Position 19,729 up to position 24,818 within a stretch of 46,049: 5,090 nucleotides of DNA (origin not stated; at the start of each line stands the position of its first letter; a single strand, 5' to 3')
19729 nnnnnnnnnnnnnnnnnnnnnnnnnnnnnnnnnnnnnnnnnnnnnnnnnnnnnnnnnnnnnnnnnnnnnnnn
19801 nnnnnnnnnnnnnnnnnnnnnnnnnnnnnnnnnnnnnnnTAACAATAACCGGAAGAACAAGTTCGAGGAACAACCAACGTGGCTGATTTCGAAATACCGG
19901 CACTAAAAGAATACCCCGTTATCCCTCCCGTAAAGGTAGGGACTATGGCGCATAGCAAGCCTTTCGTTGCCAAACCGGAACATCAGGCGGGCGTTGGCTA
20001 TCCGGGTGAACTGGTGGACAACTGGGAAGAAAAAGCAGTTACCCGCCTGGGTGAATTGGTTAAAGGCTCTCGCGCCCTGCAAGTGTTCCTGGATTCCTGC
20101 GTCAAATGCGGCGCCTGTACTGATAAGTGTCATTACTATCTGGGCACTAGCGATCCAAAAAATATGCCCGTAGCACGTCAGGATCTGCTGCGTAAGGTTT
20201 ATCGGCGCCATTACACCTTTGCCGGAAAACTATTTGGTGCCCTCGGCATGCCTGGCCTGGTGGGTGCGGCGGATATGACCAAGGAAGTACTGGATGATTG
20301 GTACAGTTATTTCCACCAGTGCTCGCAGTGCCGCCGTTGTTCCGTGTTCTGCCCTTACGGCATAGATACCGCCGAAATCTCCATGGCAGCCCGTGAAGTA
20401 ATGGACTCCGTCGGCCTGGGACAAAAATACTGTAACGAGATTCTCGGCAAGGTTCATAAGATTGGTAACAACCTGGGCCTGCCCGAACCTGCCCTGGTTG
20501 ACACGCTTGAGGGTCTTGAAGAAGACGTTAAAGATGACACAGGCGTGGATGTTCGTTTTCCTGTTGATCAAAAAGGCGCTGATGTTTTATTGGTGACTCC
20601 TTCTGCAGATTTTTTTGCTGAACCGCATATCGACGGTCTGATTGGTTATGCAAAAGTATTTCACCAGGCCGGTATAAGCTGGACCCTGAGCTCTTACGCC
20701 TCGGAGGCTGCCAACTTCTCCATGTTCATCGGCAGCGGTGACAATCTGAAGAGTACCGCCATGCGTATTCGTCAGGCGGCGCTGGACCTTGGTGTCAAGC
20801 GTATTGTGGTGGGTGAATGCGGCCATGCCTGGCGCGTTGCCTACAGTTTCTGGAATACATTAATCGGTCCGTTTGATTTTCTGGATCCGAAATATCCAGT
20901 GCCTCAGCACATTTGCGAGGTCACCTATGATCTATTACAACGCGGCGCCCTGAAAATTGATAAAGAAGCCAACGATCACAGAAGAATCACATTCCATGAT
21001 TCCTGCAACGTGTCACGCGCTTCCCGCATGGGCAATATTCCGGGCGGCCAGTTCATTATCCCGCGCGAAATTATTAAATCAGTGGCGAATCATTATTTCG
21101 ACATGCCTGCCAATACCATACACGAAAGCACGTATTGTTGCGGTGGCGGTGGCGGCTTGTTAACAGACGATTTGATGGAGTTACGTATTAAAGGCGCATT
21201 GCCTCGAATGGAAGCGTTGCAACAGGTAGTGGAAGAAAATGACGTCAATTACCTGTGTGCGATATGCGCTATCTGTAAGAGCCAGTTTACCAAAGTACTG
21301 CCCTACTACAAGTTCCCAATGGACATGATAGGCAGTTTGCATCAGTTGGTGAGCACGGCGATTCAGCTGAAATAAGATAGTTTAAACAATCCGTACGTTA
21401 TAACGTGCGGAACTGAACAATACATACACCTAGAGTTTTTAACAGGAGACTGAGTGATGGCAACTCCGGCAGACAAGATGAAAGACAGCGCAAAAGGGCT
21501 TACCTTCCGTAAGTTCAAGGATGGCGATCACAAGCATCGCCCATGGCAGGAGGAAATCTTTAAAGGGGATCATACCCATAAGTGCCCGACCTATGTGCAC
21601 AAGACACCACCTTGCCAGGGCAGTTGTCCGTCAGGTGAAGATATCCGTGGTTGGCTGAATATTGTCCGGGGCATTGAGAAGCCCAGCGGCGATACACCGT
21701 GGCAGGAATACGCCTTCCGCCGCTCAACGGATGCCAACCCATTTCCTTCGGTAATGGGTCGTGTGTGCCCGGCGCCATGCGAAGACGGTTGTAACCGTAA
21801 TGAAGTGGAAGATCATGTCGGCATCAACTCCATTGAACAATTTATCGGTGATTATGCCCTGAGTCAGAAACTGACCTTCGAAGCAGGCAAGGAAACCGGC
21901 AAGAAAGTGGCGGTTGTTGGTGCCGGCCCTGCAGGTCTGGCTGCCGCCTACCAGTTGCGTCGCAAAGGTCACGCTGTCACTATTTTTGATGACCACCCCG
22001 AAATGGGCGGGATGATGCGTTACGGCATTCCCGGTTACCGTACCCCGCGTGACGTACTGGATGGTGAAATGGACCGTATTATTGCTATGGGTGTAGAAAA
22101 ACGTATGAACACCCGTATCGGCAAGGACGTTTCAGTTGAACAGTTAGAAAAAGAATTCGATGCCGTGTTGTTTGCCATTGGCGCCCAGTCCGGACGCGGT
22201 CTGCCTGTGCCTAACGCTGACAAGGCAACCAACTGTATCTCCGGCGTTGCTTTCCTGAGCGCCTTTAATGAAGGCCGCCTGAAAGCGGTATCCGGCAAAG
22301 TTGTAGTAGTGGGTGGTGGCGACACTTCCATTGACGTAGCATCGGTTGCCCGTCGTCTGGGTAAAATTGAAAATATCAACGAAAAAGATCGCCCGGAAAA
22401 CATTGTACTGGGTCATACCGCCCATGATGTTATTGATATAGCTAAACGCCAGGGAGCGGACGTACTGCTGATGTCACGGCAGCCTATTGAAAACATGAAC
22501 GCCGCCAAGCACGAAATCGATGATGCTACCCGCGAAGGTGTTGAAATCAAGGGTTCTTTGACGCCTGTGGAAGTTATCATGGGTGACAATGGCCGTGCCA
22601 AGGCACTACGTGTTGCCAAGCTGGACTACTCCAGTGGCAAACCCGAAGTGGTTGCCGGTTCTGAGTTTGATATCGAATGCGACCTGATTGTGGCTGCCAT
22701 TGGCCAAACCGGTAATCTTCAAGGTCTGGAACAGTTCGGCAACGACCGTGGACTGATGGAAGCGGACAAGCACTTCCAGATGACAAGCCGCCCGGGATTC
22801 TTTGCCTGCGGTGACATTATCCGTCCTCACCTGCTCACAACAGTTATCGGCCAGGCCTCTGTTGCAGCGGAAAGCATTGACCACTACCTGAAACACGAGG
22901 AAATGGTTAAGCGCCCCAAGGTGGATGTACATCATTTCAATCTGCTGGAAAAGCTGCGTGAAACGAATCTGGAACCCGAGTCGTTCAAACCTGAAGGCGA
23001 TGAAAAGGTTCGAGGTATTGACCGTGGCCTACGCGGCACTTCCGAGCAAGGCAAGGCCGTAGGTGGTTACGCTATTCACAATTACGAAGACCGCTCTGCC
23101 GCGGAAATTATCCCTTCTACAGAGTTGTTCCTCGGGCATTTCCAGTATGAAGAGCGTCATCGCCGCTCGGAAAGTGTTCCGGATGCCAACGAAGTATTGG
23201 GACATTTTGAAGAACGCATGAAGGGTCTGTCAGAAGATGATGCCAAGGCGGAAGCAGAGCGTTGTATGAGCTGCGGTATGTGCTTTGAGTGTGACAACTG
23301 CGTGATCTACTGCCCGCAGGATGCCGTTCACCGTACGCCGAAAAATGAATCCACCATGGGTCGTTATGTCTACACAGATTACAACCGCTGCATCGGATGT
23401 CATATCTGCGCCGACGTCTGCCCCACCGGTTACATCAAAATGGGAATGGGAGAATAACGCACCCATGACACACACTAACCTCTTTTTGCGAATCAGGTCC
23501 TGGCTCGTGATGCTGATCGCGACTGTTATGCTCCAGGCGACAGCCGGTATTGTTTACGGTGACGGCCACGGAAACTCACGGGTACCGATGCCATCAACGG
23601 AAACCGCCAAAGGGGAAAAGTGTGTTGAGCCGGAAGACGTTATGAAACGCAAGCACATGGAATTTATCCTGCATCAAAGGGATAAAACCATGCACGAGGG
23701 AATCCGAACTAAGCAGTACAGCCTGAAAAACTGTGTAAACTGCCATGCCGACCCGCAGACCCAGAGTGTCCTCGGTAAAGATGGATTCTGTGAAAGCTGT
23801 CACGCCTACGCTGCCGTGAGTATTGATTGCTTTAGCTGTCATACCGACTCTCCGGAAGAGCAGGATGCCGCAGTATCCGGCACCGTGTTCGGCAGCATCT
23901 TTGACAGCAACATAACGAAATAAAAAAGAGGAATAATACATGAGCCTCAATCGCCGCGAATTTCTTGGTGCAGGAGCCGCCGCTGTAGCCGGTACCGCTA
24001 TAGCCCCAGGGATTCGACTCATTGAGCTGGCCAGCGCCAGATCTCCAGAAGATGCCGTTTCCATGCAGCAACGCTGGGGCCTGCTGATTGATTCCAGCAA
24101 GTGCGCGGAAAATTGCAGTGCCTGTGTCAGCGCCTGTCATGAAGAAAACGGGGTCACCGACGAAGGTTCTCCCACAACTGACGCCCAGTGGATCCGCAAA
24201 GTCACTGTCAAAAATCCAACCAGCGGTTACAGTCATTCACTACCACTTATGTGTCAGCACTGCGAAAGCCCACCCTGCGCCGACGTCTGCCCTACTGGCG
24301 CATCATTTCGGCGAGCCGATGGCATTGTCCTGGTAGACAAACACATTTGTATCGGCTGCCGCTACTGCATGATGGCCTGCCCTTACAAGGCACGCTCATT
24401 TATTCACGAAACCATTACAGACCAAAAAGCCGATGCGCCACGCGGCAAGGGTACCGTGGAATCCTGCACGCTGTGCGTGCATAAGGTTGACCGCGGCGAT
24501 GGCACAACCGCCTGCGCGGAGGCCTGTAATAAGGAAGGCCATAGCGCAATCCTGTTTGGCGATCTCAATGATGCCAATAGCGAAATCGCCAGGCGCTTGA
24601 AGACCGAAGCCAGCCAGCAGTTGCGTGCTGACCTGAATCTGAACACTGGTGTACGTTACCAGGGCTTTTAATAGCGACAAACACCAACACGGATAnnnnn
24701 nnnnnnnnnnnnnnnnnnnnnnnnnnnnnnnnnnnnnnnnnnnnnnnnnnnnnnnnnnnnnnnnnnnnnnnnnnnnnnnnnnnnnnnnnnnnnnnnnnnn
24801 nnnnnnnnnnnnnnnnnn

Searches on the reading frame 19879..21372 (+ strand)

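Call 10: search_protein_families(library=ncbifam, proteins=[window:19879-21372:+], max_evalue=0.00001)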
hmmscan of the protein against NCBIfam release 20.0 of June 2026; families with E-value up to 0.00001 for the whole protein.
window:19879-21372:+ (498 aa): 7 families
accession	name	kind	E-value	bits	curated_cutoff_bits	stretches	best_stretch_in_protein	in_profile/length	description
NF045796.1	DsrK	equivalog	2.1e-174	580.4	400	1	26-495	4-435/453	sulfate reduction electron transfer complex DsrMKJOP subunit DsrK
NF045724.1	ferredox_TmcB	equivalog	3.6e-53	180.7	735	1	52-483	22-417/430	electron transfer complex ferredoxin TmcB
NF045711.1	sulf_resp_HmcF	equivalog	3.2e-44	151.5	750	1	66-429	54-387/457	sulfate respiration complex iron-sulfur protein HmcF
NF004898.0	PRK06259.1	equivalog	1.8e-10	40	385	1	358-476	367-469/488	fumarate reductase (CoM/CoB) subunit TfrB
NF045663.1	diclust_near_Sec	equivalog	6.2e-10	37.8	530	0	147-177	354-384/759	pyridine nucleotide-disulfide oxidoreductase/dicluster-binding protein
NF008369.0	PRK11168.1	equivalog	5.9e-08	32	278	1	145-211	57-121/401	anaerobic glycerol-3-phosphate dehydrogenase subunit C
NF045670.1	quin_L_LdhH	equivalog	6.1e-07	28.1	800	0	360-427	591-647/706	L-lactate dehydrogenase (quinone) large subunit LdhH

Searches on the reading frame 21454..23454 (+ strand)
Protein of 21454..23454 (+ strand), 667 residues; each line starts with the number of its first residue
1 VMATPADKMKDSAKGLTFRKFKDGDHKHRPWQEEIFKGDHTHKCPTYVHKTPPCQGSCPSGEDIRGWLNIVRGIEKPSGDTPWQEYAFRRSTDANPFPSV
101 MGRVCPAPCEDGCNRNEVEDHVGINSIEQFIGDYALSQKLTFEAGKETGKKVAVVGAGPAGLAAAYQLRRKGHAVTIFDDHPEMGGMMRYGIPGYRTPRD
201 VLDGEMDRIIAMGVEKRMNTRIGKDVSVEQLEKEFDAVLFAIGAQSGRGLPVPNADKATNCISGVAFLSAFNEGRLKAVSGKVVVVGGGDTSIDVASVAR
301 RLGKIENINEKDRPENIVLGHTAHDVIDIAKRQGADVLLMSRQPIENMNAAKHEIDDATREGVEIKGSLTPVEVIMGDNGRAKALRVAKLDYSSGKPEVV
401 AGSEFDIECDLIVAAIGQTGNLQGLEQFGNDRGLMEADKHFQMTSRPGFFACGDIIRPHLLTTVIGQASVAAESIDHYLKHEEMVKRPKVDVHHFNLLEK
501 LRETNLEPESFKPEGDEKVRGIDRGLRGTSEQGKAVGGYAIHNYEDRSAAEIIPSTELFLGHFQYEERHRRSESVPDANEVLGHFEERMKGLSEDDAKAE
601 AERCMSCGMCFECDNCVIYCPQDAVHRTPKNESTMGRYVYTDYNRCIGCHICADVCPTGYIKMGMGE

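Call 10: search_protein_families(library=ncbifam, proteins=[window:21454-23454:+], max_evalue=0.00001)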
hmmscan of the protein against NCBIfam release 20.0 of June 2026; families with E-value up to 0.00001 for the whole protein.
window:21454-23454:+ (667 aa): 50 families (the best 25 are shown)
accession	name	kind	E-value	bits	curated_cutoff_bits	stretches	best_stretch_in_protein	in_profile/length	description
NF009410.0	PRK12771.1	subfamily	1.4e-218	727.1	516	1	10-667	6-566/566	NAD(P)-binding protein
NF009454.0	PRK12814.1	equivalog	8.7e-97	325.1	916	2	52-304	102-347/657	putative NADPH-dependent glutamate synthase small subunit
NF010590.0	PRK13984.1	equivalog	1.3e-71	241.5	946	1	87-483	223-610/611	putative oxidoreductase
TIGR01316.1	gltA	equivalog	4.9e-68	230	471.75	2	41-304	25-296/449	NADPH-dependent glutamate synthase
TIGR01317.1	GOGAT_sm_gam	subfamily_domain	1.6e-67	228.4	447.7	1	51-482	49-481/485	glutamate synthase small subunit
NF009414.0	PRK12778.1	equivalog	1.8e-65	221.6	1103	2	50-304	335-594/752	bifunctional dihydroorotate dehydrogenase B NAD binding subunit/NADPH-dependent glutamate synthase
TIGR01318.1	gltD_gamma_fam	subfamily_domain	7e-61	206.2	482.95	2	52-303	48-305/467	glutamate synthase, small subunit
NF009408.0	PRK12769.1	equivalog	4.2e-58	197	1003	2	40-305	223-493/659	formate-dependent uric acid utilization protein AegA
NF009413.0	PRK12775.1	equivalog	1.2e-55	188.8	1895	2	51-304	338-595/1006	putative trifunctional 2-polyprenylphenol hydroxylase/glutamate synthase subunit beta/ferritin domain-containing protein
TIGR03315.1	Se_ygfK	equivalog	2.8e-55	187.3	835.3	2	43-308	436-694/1012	putative selenate reductase subunit YgfK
NF009409.0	PRK12770.1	subfamily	2e-51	175.2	343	2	143-304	12-197/360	putative glutamate synthase subunit beta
NF045663.1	diclust_near_Sec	equivalog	2.6e-43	148.1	530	1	49-246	15-201/759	pyridine nucleotide-disulfide oxidoreductase/dicluster-binding protein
NF009451.0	PRK12809.1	equivalog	6e-43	147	1154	1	93-303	250-474/639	formate-dependent uric acid utilization protein YgfT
NF009415.0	PRK12779.1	equivalog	5.8e-35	120.5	1519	2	86-305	234-472/944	putative bifunctional glutamate synthase subunit beta/2-polyprenylphenol hydroxylase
NF045599.1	bili_reduct_long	exception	9.9e-17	60.4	750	1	147-308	379-532/641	bilirubin reductase, long form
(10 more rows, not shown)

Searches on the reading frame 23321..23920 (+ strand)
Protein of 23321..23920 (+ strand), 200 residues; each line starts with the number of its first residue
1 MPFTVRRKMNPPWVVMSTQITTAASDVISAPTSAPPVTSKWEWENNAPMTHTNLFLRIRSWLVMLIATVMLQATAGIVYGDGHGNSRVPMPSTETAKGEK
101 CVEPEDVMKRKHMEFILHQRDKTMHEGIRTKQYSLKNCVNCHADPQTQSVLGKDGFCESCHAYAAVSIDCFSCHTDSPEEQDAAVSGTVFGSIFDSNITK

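Call 11: search_protein_families(library=ncbifam, proteins=[window:23321-23920:+], max_evalue=0.00001)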
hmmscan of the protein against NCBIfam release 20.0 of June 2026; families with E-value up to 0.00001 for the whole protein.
window:23321-23920:+ (200 aa): 1 family
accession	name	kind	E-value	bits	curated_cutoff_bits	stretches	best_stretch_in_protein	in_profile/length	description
NF038038.1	cytoc_DsrJ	equivalog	9.4e-16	58.2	100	1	70-174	15-121/121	sulfate reduction electron transfer complex DsrMKJOP subunit DsrJ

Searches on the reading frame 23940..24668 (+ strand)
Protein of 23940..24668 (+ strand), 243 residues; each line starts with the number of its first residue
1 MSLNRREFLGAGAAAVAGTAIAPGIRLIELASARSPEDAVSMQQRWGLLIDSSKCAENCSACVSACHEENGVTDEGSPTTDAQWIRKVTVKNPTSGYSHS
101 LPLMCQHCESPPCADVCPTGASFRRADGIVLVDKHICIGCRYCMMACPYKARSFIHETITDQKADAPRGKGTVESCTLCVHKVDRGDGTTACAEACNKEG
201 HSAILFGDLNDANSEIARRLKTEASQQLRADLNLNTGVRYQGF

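Call 11: search_protein_families(library=ncbifam, proteins=[window:23940-24668:+], max_evalue=0.00001)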
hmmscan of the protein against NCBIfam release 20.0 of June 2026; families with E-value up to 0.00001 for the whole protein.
window:23940-24668:+ (243 aa): 21 families
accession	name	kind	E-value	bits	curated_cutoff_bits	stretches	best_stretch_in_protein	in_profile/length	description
NF045797.1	DsrO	equivalog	8.5e-92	306.8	200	1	1-241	1-234/235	sulfate reduction electron transfer complex DsrMKJOP subunit DsrO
NF011569.0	PRK14993.1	equivalog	3e-37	128.4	416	1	1-223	1-202/244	tetrathionate reductase subunit TtrB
TIGR03149.1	cyt_nit_nrfC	equivalog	9.6e-35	120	377.6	1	3-232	2-207/225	cytochrome c nitrite reductase Fe-S protein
NF041715.1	arsenate_red_ArrB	equivalog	2.4e-32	112.3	450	2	45-158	2-110/233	arsenate respiratory reductase iron-sulfur subunit ArrB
NF008134.0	PRK10882.1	equivalog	1.3e-29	103.3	263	2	103-227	111-226/329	hydrogenase 2 operon protein HybA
NF041782.1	mnquin_red_QrcC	equivalog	1.2e-28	100.3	400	1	46-240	1-224/239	menaquinone reductase iron-sulfur cluster-binding subunit QrcC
TIGR02951.1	DMSO_dmsB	equivalog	1.9e-25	89.8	214.1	1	46-211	2-155/161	DMSO/selenate family reductase complex B subunit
NF038355.1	FDH3_beta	equivalog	3e-25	89.3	240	1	48-182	5-124/180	formate dehydrogenase FDH3 subunit beta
NF045715.1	sulf_resp_HmcB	equivalog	1.2e-24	86.9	420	1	4-222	1-211/307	sulfate respiration complex iron-sulfur protein HmcB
NF007658.0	PRK10330.1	equivalog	3.6e-20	72.2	260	1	48-225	5-176/181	electron transport protein HydN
NF042979.1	EthbenzDh_ebdB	equivalog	5.7e-19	68.2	740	1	91-221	139-254/354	ethylbenzene dehydrogenase subunit beta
NF009408.0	PRK12769.1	equivalog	1.3e-18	66.5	1003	1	50-214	7-155/659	formate-dependent uric acid utilization protein AegA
TIGR03478.1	DMSO_red_II_bet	subfamily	6.9e-18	64.6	480.7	1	93-218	120-229/321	DMSO reductase family type II enzyme, iron-sulfur subunit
TIGR01660.1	narH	equivalog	8.2e-16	57.5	524.05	1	99-197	177-263/492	nitrate reductase subunit beta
TIGR01582.1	FDH-beta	equivalog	1.5e-13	50.5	334.7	1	105-218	93-191/283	formate dehydrogenase subunit beta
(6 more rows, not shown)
